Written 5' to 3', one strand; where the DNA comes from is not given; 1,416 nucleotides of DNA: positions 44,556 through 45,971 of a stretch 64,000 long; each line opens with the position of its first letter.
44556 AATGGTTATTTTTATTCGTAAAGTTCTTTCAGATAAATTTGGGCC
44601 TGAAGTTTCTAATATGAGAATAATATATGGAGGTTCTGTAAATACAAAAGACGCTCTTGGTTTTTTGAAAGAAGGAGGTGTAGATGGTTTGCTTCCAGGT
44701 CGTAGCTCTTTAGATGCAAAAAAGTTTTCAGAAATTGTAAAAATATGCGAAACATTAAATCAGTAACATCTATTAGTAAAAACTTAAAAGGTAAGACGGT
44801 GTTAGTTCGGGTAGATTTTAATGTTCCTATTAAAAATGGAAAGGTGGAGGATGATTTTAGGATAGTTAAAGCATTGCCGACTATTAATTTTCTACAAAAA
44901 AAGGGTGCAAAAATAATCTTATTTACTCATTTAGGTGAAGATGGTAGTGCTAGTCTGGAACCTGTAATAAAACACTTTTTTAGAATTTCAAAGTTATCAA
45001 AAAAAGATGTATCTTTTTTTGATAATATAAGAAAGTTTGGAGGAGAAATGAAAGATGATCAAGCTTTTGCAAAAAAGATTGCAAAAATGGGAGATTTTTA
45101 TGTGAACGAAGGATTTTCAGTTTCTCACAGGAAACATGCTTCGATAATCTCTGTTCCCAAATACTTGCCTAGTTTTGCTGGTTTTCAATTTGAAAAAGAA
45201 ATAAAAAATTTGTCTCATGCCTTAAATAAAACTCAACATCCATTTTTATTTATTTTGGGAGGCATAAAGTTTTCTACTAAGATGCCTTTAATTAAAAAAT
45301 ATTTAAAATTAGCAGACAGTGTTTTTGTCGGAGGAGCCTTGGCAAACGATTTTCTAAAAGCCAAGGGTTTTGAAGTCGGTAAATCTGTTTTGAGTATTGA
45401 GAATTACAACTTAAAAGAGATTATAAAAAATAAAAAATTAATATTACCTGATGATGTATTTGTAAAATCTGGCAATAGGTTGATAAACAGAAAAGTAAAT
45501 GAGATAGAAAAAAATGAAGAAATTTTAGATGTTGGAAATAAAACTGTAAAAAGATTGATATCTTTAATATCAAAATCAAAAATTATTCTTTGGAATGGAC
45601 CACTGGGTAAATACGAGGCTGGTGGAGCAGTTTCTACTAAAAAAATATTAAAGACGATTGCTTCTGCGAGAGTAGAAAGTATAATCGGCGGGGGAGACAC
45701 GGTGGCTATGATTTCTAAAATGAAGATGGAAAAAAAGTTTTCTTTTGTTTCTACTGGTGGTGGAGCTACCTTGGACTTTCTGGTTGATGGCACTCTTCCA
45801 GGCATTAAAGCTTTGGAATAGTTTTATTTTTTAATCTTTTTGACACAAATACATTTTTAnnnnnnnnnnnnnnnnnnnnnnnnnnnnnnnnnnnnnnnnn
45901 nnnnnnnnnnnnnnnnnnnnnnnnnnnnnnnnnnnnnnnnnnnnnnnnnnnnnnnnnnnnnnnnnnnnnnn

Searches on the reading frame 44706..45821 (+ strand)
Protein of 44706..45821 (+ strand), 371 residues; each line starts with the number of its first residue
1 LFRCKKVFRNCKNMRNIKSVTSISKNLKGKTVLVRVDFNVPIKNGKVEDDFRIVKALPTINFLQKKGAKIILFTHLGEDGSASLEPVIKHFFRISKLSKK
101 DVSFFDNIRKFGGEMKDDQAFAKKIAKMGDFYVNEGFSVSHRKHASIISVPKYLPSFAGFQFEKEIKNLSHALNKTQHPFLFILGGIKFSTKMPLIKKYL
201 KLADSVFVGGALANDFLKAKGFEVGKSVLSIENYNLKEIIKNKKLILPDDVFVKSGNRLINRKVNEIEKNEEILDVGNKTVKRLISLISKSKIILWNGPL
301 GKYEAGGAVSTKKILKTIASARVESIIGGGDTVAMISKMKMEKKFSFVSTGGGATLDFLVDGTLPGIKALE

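Call 52: search_protein_families(library=pfam, proteins=[window:44706-45821:+], max_evalue=0.0001)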
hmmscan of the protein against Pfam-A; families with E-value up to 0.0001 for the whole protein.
window:44706-45821:+ (371 aa): 1 family
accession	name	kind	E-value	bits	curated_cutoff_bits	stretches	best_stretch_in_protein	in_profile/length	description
PF00162.24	PGK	-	1.3e-98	330.9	27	1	26-359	5-376/379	Phosphoglycerate kinase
